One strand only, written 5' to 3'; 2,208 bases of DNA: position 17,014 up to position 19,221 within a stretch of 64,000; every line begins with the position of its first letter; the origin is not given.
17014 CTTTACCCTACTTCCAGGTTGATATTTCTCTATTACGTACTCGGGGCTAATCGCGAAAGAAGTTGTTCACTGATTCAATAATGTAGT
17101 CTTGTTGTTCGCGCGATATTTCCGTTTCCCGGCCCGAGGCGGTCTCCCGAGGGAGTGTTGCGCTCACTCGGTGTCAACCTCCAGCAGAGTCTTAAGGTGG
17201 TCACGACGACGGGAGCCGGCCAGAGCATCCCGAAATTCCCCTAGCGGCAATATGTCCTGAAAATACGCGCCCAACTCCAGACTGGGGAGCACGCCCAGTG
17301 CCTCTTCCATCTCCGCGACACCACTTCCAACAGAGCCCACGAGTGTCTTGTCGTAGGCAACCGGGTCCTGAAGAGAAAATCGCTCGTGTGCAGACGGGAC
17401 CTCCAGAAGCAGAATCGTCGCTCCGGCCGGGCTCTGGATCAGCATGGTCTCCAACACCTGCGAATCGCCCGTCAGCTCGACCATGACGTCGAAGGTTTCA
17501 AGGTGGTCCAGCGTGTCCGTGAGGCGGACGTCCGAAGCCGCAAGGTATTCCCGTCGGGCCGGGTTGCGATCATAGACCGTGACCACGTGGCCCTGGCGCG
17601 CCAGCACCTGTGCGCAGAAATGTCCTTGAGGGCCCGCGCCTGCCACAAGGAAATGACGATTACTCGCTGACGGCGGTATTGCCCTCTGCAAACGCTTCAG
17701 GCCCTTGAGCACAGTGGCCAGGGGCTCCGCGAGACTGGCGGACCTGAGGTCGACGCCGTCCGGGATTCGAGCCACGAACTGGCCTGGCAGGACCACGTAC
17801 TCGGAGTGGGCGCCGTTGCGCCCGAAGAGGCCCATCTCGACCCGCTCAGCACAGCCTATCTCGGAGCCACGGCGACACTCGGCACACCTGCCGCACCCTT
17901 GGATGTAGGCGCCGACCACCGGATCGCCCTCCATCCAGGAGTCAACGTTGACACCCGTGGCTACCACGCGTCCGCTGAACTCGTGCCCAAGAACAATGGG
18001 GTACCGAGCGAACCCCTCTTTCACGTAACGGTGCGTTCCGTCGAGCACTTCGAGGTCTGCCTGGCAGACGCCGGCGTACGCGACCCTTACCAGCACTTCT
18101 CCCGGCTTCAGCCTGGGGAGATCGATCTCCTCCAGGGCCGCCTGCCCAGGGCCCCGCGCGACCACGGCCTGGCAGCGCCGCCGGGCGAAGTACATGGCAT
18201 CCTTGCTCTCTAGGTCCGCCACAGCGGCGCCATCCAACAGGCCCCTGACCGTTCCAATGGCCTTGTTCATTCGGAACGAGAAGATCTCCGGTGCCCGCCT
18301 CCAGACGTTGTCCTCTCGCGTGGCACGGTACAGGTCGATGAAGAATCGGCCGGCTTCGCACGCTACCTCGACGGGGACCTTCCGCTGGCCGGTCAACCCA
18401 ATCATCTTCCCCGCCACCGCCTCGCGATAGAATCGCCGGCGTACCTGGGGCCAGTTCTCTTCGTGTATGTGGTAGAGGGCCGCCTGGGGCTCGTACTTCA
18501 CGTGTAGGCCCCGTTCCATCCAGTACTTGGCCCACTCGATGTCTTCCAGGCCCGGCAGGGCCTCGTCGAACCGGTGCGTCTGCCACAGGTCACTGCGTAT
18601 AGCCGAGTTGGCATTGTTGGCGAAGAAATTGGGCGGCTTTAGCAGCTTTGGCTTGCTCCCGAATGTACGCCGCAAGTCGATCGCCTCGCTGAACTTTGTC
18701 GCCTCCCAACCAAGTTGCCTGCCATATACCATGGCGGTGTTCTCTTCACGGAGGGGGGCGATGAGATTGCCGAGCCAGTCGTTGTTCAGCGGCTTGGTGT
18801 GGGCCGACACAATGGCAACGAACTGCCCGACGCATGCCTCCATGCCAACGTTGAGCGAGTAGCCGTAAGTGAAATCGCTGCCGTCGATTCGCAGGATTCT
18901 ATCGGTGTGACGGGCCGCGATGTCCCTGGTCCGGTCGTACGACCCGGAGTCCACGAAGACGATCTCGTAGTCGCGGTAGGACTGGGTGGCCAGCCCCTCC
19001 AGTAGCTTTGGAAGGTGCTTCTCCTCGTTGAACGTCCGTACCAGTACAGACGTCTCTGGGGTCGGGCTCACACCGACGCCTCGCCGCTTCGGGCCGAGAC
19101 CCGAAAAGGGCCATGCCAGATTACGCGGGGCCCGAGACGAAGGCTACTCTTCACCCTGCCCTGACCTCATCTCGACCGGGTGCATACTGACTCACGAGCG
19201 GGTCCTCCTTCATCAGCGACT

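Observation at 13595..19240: Lower-GC sugar-modification island inserted into an SPFH-like gene, with a GT2 and Zn-alcohol-dehydrogenase fusion protein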

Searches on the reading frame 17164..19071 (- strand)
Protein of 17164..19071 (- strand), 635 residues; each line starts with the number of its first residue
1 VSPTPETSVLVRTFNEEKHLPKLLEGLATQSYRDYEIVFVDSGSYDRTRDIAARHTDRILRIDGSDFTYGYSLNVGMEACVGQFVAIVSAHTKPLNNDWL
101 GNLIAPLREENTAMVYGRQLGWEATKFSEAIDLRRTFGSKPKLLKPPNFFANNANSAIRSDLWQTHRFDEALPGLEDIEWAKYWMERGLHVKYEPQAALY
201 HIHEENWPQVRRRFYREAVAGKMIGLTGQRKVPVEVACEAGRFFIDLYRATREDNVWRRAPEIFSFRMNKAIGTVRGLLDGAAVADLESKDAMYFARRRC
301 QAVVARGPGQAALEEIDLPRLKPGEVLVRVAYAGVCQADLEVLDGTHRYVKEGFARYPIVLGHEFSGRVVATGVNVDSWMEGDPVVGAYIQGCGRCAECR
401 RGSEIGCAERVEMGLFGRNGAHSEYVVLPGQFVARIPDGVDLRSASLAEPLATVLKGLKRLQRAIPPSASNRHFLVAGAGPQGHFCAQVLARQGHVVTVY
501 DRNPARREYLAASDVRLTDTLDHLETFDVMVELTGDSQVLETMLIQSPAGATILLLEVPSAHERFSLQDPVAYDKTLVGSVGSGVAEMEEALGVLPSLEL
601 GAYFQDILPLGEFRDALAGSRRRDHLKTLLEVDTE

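Call 3: search_protein_families(library=pfam, proteins=[window:17164-19071:-], max_evalue=0.01)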
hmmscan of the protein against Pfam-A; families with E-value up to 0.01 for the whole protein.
window:17164-19071:- (635 aa): 8 families
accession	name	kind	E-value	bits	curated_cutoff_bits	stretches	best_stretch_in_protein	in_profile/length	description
PF08240.17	ADH_N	-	7e-27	94.2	23.5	1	322-438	1-104/104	Alcohol dehydrogenase GroES-like domain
PF00535.33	Glycos_transf_2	-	1.1e-18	68.2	23.3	1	8-132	1-128/168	Glycosyl transferase family 2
PF13641.12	Glyco_tranf_2_3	-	4.8e-07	30.5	27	1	5-217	1-227/230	Glycosyltransferase like family 2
PF16912.11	Glu_dehyd_C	-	8e-07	29.2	34.9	1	445-599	4-177/211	Glucose dehydrogenase C-terminus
PF00107.32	ADH_zinc_N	-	0.00054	20.4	31.8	1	483-593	3-125/129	Zinc-binding dehydrogenase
PF02558.23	ApbA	-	0.0019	18.3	22.2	1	475-521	2-47/150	Ketopantoate reductase PanE/ApbA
PF01488.26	Shikimate_DH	-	0.0062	17.1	24.3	0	467-538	8-87/138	Shikimate / quinate 5-dehydrogenase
PF13450.12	NAD_binding_8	-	0.0074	17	21.9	0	476-504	1-29/68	NAD(P)-binding Rossmann-like domain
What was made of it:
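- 17164..19071 (-): Intact 635-aa fusion. It has a GT2 GT-A domain plus a helical linker (residues 1-~295, nt 18187-19071) and a Zn-dependent MDR dehydrogenase (residues ~296-635, nt 17164-18186). Pfam (call 3).
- Checked: 17164-19071 is one stop-free 635-aa frame with GT2 (PF00535, 68.2 bits) and Zn-MDR (PF08240, 94.2 bits) domains (call 3).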

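Call 5: find_homologous_proteins(query=window:17164-19071:-, max_evalue=0.00001)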
Query window:17164-19071:- (635 aa): 945 proteins with E <= 0.00001 among 8000 candidates; the best 120 are listed.
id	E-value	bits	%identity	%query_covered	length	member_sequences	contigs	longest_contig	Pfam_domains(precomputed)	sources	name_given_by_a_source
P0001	0.0e+0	1416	98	100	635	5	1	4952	PF13641.13,PF16912.12,PF00535.33,PF08240.18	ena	-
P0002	0.0e+0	1186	82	100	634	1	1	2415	PF13641.13,PF00107.33,PF00535.33,PF08240.18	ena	-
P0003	0.0e+0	1167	80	100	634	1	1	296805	PF13641.13,PF00107.33,PF16912.12,PF00535.33,PF08240.18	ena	-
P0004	0.0e+0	1139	79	100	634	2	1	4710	PF16912.12,PF00535.33,PF08240.18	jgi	jgi:threonine dehydrogenase-like Zn-dependent dehydrogenase/glycosyltransferase involved in cell wal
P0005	0.0e+0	1124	78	100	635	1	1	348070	PF13641.13,PF00107.33,PF16912.12,PF00535.33,PF08240.18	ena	-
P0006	0.0e+0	1113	77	100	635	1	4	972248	PF13641.13,PF00107.33,PF16912.12,PF00535.33,PF08240.18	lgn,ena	-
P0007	1.5e-246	838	60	99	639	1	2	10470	PF13641.13,PF00107.33,PF16912.12,PF00535.33,PF08240.18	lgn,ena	-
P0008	2.2e-240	817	59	99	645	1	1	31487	PF13641.13,PF00107.33,PF16912.12,PF00535.33,PF08240.18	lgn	-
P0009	5.9e-238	809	56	100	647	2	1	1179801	PF13641.13,PF00107.33,PF16912.12,PF02558.23,PF03446.22,PF00535.33,PF08240.18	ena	-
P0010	1.5e-235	801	57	99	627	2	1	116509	PF13641.13,PF00107.33,PF16912.12,PF00535.33,PF08240.18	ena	-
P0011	6.9e-235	799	55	99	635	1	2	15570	PF13641.13,PF00107.33,PF16912.12,PF00535.33,PF08240.18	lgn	-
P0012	2.3e-234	798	55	99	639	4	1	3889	PF13641.13,PF00107.33,PF16912.12,PF00535.33,PF08240.18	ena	-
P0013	4.0e-234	797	57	99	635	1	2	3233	PF13641.13,PF00107.33,PF16912.12,PF00535.33,PF08240.18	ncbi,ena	-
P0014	1.2e-233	795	58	99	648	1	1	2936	PF13641.13,PF00107.33,PF16912.12,PF13450.13,PF00535.33,PF08240.18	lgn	-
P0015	1.3e-233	795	55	99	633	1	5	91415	PF13641.13,PF00107.33,PF16912.12,PF00535.33,PF08240.18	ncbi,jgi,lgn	-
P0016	1.7e-233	795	72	73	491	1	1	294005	PF00535.33,PF08240.18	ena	-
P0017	1.0e-231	789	55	99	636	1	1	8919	PF13641.13,PF00107.33,PF16912.12,PF13450.13,PF00070.34,PF00535.33,PF08240.18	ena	-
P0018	1.8e-230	785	55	99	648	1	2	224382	PF13641.13,PF00107.33,PF16912.12,PF00535.33,PF08240.18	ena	-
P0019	1.2e-229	782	56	100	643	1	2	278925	PF13641.13,PF00107.33,PF16912.12,PF00535.33,PF08240.18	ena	-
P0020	4.9e-229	780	55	100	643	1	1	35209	PF00107.33,PF16912.12,PF00535.33,PF08240.18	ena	-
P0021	5.1e-229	780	55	99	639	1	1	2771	PF13641.13,PF00107.33,PF16912.12,PF00535.33,PF08240.18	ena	-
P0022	7.4e-229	779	53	99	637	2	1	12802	PF13641.13,PF00107.33,PF16912.12,PF00535.33,PF08240.18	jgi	-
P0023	8.8e-229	779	53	100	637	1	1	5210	PF13641.13,PF00107.33,PF16912.12,PF00535.33,PF08240.18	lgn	-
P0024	1.0e-228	779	55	100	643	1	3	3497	PF13641.13,PF00107.33,PF16912.12,PF00535.33,PF08240.18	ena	-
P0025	1.4e-228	778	56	99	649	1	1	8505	PF13641.13,PF00107.33,PF16912.12,PF00535.33,PF08240.18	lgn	-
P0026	1.9e-228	778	56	99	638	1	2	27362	PF13641.13,PF00107.33,PF16912.12,PF00535.33,PF08240.18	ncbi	-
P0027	2.2e-228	778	56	99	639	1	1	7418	PF13641.13,PF00107.33,PF16912.12,PF00535.33,PF08240.18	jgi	jgi:2-desacetyl-2-hydroxyethyl bacteriochlorophyllide A dehydrogenase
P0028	2.6e-228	778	56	98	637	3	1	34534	PF13641.13,PF00107.33,PF16912.12,PF00535.33,PF08240.18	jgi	jgi:2-desacetyl-2-hydroxyethyl bacteriochlorophyllide A dehydrogenase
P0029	9.8e-228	776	56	99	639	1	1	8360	PF13641.13,PF00107.33,PF16912.12,PF00535.33,PF08240.18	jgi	jgi:2-desacetyl-2-hydroxyethyl bacteriochlorophyllide A dehydrogenase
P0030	1.4e-227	775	54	99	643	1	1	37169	PF13641.13,PF00107.33,PF16912.12,PF00535.33,PF08240.18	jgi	jgi:2-desacetyl-2-hydroxyethyl bacteriochlorophyllide A dehydrogenase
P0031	1.7e-227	775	55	99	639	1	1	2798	PF13641.13,PF00107.33,PF16912.12,PF00535.33,PF08240.18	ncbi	-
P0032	3.1e-227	774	55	99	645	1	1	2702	PF13641.13,PF00107.33,PF16912.12,PF00535.33,PF08240.18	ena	-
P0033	1.0e-226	772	54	100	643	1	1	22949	PF13641.13,PF00107.33,PF16912.12,PF00535.33,PF08240.18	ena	-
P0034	1.6e-226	772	54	99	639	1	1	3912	PF13641.13,PF16912.12,PF00535.33,PF08240.18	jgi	jgi:2-desacetyl-2-hydroxyethyl bacteriochlorophyllide A dehydrogenase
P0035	2.2e-226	771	55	100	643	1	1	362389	PF13641.13,PF00107.33,PF16912.12,PF00535.33,PF08240.18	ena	-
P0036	5.7e-226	770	54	99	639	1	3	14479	PF13641.13,PF00107.33,PF16912.12,PF00535.33,PF08240.18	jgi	jgi:2-desacetyl-2-hydroxyethyl bacteriochlorophyllide A dehydrogenase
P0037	2.0e-225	768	55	99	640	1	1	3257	PF13641.13,PF00107.33,PF16912.12,PF00535.33,PF08240.18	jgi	jgi:2-desacetyl-2-hydroxyethyl bacteriochlorophyllide A dehydrogenase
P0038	3.9e-225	767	53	99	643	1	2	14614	PF13641.13,PF00107.33,PF16912.12,PF00535.33,PF08240.18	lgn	-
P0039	4.5e-225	767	55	99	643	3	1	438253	PF00107.33,PF16912.12,PF00535.33,PF08240.18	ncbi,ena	-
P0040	8.8e-225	766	55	99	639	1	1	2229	PF13641.13,PF00107.33,PF16912.12,PF13450.13,PF00535.33,PF08240.18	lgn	-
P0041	9.5e-225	766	55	99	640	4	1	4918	PF13641.13,PF00107.33,PF16912.12,PF00535.33,PF08240.18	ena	-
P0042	1.1e-224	766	55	99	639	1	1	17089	PF13641.13,PF00107.33,PF16912.12,PF00535.33,PF08240.18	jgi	jgi:2-desacetyl-2-hydroxyethyl bacteriochlorophyllide A dehydrogenase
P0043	1.5e-224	765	55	99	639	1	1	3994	PF13641.13,PF00107.33,PF16912.12,PF00535.33,PF08240.18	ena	-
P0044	3.6e-224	764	54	100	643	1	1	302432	PF00107.33,PF16912.12,PF02558.23,PF00535.33,PF08240.18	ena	-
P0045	4.9e-224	763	56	97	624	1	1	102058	PF00107.33,PF16912.12,PF00535.33,PF08240.18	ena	-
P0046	3.4e-223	761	54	99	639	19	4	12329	PF13641.13,PF00107.33,PF16912.12,PF00535.33,PF08240.18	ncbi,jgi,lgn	ncbi:MAG: alcohol dehydrogenase catalytic domain-containing protein [Desulfobacterales bacterium]|jg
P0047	1.6e-222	758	53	100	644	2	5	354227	PF13641.13,PF00107.33,PF16912.12,PF00535.33,PF08240.18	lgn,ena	-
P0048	2.5e-222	758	53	99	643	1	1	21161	PF13641.13,PF00107.33,PF16912.12,PF13450.13,PF00535.33,PF08240.18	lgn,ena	-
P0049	2.7e-222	758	54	99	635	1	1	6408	PF13641.13,PF00107.33,PF16912.12,PF00535.33,PF08240.18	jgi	-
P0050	3.8e-222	757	54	99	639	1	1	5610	PF13641.13,PF00107.33,PF16912.12,PF00535.33,PF08240.18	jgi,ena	-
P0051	5.1e-222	757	54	99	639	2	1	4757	PF13641.13,PF00107.33,PF16912.12,PF00535.33,PF08240.18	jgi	jgi:2-desacetyl-2-hydroxyethyl bacteriochlorophyllide A dehydrogenase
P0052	7.7e-222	756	55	99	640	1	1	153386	PF01266.31,PF13641.13,PF00107.33,PF16912.12,PF00535.33,PF08240.18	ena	-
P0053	9.3e-222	756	53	99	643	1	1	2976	PF10111.15,PF13641.13,PF00107.33,PF16912.12,PF13450.13,PF07992.21,PF00535.33,PF08240.18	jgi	jgi:2-desacetyl-2-hydroxyethyl bacteriochlorophyllide A dehydrogenase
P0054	1.1e-221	756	54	99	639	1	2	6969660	PF13641.13,PF00107.33,PF16912.12,PF00535.33,PF08240.18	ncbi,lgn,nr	ncbi:MAG: alcohol dehydrogenase catalytic domain-containing protein [Desulfobacterales bacterium]|nr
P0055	1.2e-221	755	54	99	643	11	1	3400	PF13641.13,PF00107.33,PF16912.12,PF02558.23,PF00535.33,PF08240.18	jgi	-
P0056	1.4e-221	755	53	100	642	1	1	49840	PF13641.13,PF00107.33,PF16912.12,PF00535.33,PF08240.18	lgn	-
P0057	2.0e-221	755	54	99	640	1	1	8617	PF13641.13,PF00107.33,PF16912.12,PF13450.13,PF00535.33,PF08240.18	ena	-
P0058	2.7e-221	754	53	99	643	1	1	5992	PF10111.15,PF13641.13,PF00107.33,PF16912.12,PF13450.13,PF00535.33,PF08240.18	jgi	jgi:2-desacetyl-2-hydroxyethyl bacteriochlorophyllide A dehydrogenase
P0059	3.5e-221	754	54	99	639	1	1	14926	PF13641.13,PF00107.33,PF16912.12,PF00535.33,PF08240.18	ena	-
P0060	4.4e-221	754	54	99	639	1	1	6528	PF13641.13,PF00107.33,PF16912.12,PF13450.13,PF00535.33,PF08240.18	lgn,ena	-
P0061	4.9e-221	753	53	99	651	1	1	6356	PF13641.13,PF00107.33,PF16912.12,PF00535.33,PF08240.18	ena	-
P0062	4.9e-221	753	53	99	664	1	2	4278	PF13641.13,PF00107.33,PF16912.12,PF00535.33,PF08240.18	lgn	-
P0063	5.0e-221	753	53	99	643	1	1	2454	PF10111.15,PF13641.13,PF00107.33,PF16912.12,PF13450.13,PF07992.21,PF00535.33,PF08240.18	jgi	jgi:2-desacetyl-2-hydroxyethyl bacteriochlorophyllide A dehydrogenase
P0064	6.9e-221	753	53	99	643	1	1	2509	PF10111.15,PF13641.13,PF00107.33,PF16912.12,PF13450.13,PF00535.33,PF08240.18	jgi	jgi:2-desacetyl-2-hydroxyethyl bacteriochlorophyllide A dehydrogenase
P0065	6.9e-221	753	53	99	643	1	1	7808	PF10111.15,PF13641.13,PF00107.33,PF16912.12,PF13450.13,PF00535.33,PF08240.18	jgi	jgi:2-desacetyl-2-hydroxyethyl bacteriochlorophyllide A dehydrogenase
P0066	1.0e-220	752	55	100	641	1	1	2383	PF13641.13,PF00107.33,PF16912.12,PF00535.33,PF08240.18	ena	-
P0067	1.4e-220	752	53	99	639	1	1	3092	PF13641.13,PF00107.33,PF16912.12,PF00535.33,PF08240.18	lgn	-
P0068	1.7e-220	752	53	99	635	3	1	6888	PF13641.13,PF00107.33,PF16912.12,PF00535.33,PF08240.18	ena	-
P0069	1.8e-220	752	53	99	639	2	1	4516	PF13641.13,PF00107.33,PF16912.12,PF00535.33,PF08240.18,PF02737.25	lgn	-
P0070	2.7e-220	751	55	99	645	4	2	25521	PF00107.33,PF16912.12,PF00535.33,PF08240.18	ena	-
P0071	6.4e-220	750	56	97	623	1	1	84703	PF00107.33,PF16912.12,PF00535.33,PF08240.18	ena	-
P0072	7.2e-220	750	54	99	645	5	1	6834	PF13641.13,PF00107.33,PF16912.12,PF13450.13,PF07992.21,PF00535.33,PF08240.18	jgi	jgi:2-desacetyl-2-hydroxyethyl bacteriochlorophyllide A dehydrogenase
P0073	7.6e-220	750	54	99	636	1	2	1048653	PF13641.13,PF00107.33,PF16912.12,PF00535.33,PF08240.18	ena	-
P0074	8.3e-220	749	52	99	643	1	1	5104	PF13641.13,PF00107.33,PF16912.12,PF00535.33,PF08240.18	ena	-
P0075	1.1e-219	749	53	99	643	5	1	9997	PF13641.13,PF00107.33,PF16912.12,PF07992.21,PF00535.33,PF08240.18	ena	-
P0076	1.6e-219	749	53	99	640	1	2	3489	PF13641.13,PF00107.33,PF16912.12,PF00535.33,PF08240.18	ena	-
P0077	1.7e-219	748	53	100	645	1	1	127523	PF13641.13,PF00107.33,PF16912.12,PF00535.33,PF08240.18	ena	-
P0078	2.0e-219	748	53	99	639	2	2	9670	PF10111.15,PF13641.13,PF00107.33,PF16912.12,PF02558.23,PF00535.33,PF08240.18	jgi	jgi:2-desacetyl-2-hydroxyethyl bacteriochlorophyllide A dehydrogenase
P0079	2.1e-219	748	53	100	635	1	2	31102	PF13641.13,PF00107.33,PF16912.12,PF00535.33,PF08240.18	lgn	-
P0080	2.7e-219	748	54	99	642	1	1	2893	PF13641.13,PF00107.33,PF16912.12,PF13450.13,PF00535.33,PF08240.18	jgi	jgi:2-desacetyl-2-hydroxyethyl bacteriochlorophyllide A dehydrogenase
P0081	3.0e-219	748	53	100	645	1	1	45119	PF13641.13,PF00107.33,PF16912.12,PF00535.33,PF08240.18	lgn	-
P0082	4.0e-219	747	53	99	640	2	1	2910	PF13641.13,PF00107.33,PF16912.12,PF00535.33,PF08240.18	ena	-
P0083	4.1e-219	747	54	100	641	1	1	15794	PF13641.13,PF00107.33,PF16912.12,PF02558.23,PF00535.33,PF08240.18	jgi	-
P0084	4.7e-219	747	53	99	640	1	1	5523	PF13641.13,PF00107.33,PF16912.12,PF00535.33,PF08240.18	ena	-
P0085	6.1e-219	747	52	99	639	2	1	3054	PF13641.13,PF00107.33,PF16912.12,PF00535.33,PF08240.18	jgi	jgi:2-desacetyl-2-hydroxyethyl bacteriochlorophyllide A dehydrogenase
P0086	9.7e-219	746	66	76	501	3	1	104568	PF13641.13,PF16884.11,PF00535.33,PF08240.18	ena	-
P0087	5.1e-218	744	53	99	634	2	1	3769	PF13641.13,PF00107.33,PF16912.12,PF00070.34,PF00535.33,PF08240.18,PF01494.26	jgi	-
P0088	5.3e-218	743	54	99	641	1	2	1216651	PF13641.13,PF00107.33,PF16912.12,PF00535.33,PF08240.18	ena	-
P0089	7.6e-218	743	52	99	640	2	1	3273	PF10111.15,PF13641.13,PF00107.33,PF16912.12,PF02558.23,PF00535.33,PF08240.18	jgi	jgi:2-desacetyl-2-hydroxyethyl bacteriochlorophyllide A dehydrogenase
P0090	9.2e-218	743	53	99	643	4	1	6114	PF13641.13,PF00107.33,PF16912.12,PF00535.33,PF08240.18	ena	-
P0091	1.6e-217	742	52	100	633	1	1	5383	PF13641.13,PF00107.33,PF16912.12,PF00535.33,PF08240.18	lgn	-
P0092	1.6e-217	742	53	99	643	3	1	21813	PF13641.13,PF00107.33,PF16912.12,PF00535.33,PF08240.18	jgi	-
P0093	1.7e-217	742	53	99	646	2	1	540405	PF13641.13,PF00107.33,PF16912.12,PF00535.33,PF08240.18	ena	-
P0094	2.2e-217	741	54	99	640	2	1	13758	PF10111.15,PF13641.13,PF00107.33,PF16912.12,PF00535.33,PF08240.18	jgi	jgi:2-desacetyl-2-hydroxyethyl bacteriochlorophyllide A dehydrogenase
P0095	4.1e-217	741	52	99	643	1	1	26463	PF13641.13,PF00107.33,PF16912.12,PF00535.33,PF08240.18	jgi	jgi:2-desacetyl-2-hydroxyethyl bacteriochlorophyllide A dehydrogenase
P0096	5.3e-217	740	53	99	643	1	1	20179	PF13641.13,PF00107.33,PF16912.12,PF00535.33,PF08240.18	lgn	-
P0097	1.6e-216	739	54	99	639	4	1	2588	PF13641.13,PF00107.33,PF16912.12,PF00535.33,PF08240.18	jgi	jgi:2-desacetyl-2-hydroxyethyl bacteriochlorophyllide A dehydrogenase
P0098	1.7e-216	739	53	99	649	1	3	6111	PF13641.13,PF00107.33,PF16912.12,PF00535.33,PF08240.18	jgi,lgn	jgi:2-desacetyl-2-hydroxyethyl bacteriochlorophyllide A dehydrogenase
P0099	3.1e-216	738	53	100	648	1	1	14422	PF13641.13,PF00107.33,PF16912.12,PF13450.13,PF00535.33,PF08240.18,PF01494.26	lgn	-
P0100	3.1e-216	738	53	99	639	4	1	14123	PF13641.13,PF00107.33,PF16912.12,PF00535.33,PF08240.18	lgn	-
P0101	4.1e-216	737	52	99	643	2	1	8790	PF13641.13,PF00107.33,PF16912.12,PF13450.13,PF00535.33,PF08240.18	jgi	jgi:2-desacetyl-2-hydroxyethyl bacteriochlorophyllide A dehydrogenase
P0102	6.7e-216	737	52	99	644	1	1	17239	PF00107.33,PF16912.12,PF00535.33,PF08240.18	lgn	-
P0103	1.1e-215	736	54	99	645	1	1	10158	PF13641.13,PF00107.33,PF16912.12,PF00535.33,PF08240.18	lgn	-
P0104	1.4e-215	736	52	99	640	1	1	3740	PF13641.13,PF00107.33,PF16912.12,PF00535.33,PF08240.18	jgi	jgi:2-desacetyl-2-hydroxyethyl bacteriochlorophyllide A dehydrogenase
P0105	2.5e-215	735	53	99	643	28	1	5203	PF13641.13,PF00107.33,PF16912.12,PF13450.13,PF00535.33,PF08240.18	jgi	jgi:2-desacetyl-2-hydroxyethyl bacteriochlorophyllide A dehydrogenase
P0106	2.9e-215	734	53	99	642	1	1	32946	PF13641.13,PF00107.33,PF16912.12,PF00535.33,PF08240.18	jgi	-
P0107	3.1e-215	734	52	99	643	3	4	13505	PF13641.13,PF00107.33,PF16912.12,PF00535.33,PF08240.18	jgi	jgi:2-desacetyl-2-hydroxyethyl bacteriochlorophyllide A dehydrogenase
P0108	3.4e-215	734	53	98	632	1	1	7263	PF00107.33,PF16912.12,PF00535.33,PF08240.18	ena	-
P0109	3.8e-215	734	53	99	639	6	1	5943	PF10111.15,PF13641.13,PF00107.33,PF16912.12,PF00535.33,PF08240.18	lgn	-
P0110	3.8e-215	734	53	99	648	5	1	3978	PF13641.13,PF00107.33,PF16912.12,PF00535.33,PF08240.18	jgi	jgi:2-desacetyl-2-hydroxyethyl bacteriochlorophyllide A dehydrogenase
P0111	4.9e-215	734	52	99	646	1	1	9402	PF13641.13,PF00107.33,PF16912.12,PF00535.33,PF08240.18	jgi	-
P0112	7.7e-215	733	52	99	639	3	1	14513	PF13641.13,PF00107.33,PF16912.12,PF00535.33,PF08240.18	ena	-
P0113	8.0e-215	733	53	99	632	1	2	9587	PF13641.13,PF00107.33,PF16912.12,PF00535.33,PF08240.18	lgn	-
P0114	1.6e-214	732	53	99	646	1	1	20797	PF13641.13,PF00107.33,PF16912.12,PF00535.33,PF08240.18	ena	-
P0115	2.2e-214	732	53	99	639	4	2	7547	PF13641.13,PF00107.33,PF16912.12,PF00535.33,PF08240.18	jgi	jgi:2-desacetyl-2-hydroxyethyl bacteriochlorophyllide A dehydrogenase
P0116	3.2e-214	731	51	100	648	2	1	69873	PF13641.13,PF00107.33,PF16912.12,PF00535.33,PF08240.18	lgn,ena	-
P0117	3.6e-214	731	52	99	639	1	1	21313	PF13641.13,PF00107.33,PF16912.12,PF00535.33,PF08240.18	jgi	jgi:2-desacetyl-2-hydroxyethyl bacteriochlorophyllide A dehydrogenase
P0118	1.2e-213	729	52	99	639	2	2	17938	PF13641.13,PF00107.33,PF16912.12,PF00535.33,PF08240.18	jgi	jgi:2-desacetyl-2-hydroxyethyl bacteriochlorophyllide A dehydrogenase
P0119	1.7e-213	729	52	99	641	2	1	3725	PF13641.13,PF00107.33,PF16912.12,PF00535.33,PF08240.18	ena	-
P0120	1.7e-213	729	52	100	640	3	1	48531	PF13641.13,PF00107.33,PF16912.12,PF00535.33,PF08240.18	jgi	-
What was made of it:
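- All 120 listed carry the GT2 and ADH_N domains, and 118 are 623-664 aa (call 5).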

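Call 6: find_encoding_contigs(protein=P0003, flank=10000, max_places=2)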
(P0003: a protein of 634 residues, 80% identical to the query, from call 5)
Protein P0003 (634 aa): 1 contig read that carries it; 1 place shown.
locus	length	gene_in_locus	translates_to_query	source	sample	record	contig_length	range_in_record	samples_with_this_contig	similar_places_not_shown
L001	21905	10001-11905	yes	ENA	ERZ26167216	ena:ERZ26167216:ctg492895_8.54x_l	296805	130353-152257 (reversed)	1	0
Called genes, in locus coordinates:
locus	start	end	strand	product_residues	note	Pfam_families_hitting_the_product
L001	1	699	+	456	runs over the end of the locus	PF03721:UDPG_MGDP_dh_N, PF00984:UDPG_MGDP_dh, PF03720:UDPG_MGDP_dh_C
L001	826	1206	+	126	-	PF00892:EamA (faint)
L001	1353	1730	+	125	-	PF05523:FdtA (weak), PF07883:Cupin_2 (weak)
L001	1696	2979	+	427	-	PF08421:Methyltransf_13, PF13489:Methyltransf_23, PF08241:Methyltransf_11 (weak), PF08242:Methyltransf_12, PF13649:Methyltransf_25 (faint), PF08484:Methyltransf_14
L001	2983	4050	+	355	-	PF01073:3Beta_HSD, PF01370:Epimerase, PF02719:Polysacc_synt_2 (faint), PF16363:GDP_Man_Dehyd, PF07993:NAD_binding_4 (weak)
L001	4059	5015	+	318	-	PF01408:GFO_IDH_MocA, PF22725:GFO_IDH_MocA_C3 (weak)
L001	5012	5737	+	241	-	PF13641:Glyco_tranf_2_3 (weak), PF00535:Glycos_transf_2, PF10111:Glyco_tranf_2_2 (weak)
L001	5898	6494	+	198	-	PF13489:Methyltransf_23, PF13649:Methyltransf_25, PF13847:Methyltransf_31, PF08241:Methyltransf_11, PF08242:Methyltransf_12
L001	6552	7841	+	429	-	PF13231:PMT_2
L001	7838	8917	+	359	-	-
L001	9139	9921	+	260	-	PF02348:CTP_transf_3, PF12804:NTP_transf_3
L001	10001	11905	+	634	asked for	PF00535:Glycos_transf_2, PF13641:Glyco_tranf_2_3 (weak), PF08240:ADH_N, PF16912:Glu_dehyd_C, PF00107:ADH_zinc_N (weak)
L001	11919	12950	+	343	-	PF01408:GFO_IDH_MocA, PF02894:GFO_IDH_MocA_C, PF22725:GFO_IDH_MocA_C3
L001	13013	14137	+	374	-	PF00155:Aminotran_1_2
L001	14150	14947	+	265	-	PF08241:Methyltransf_11 (weak), PF08242:Methyltransf_12 (faint), PF13649:Methyltransf_25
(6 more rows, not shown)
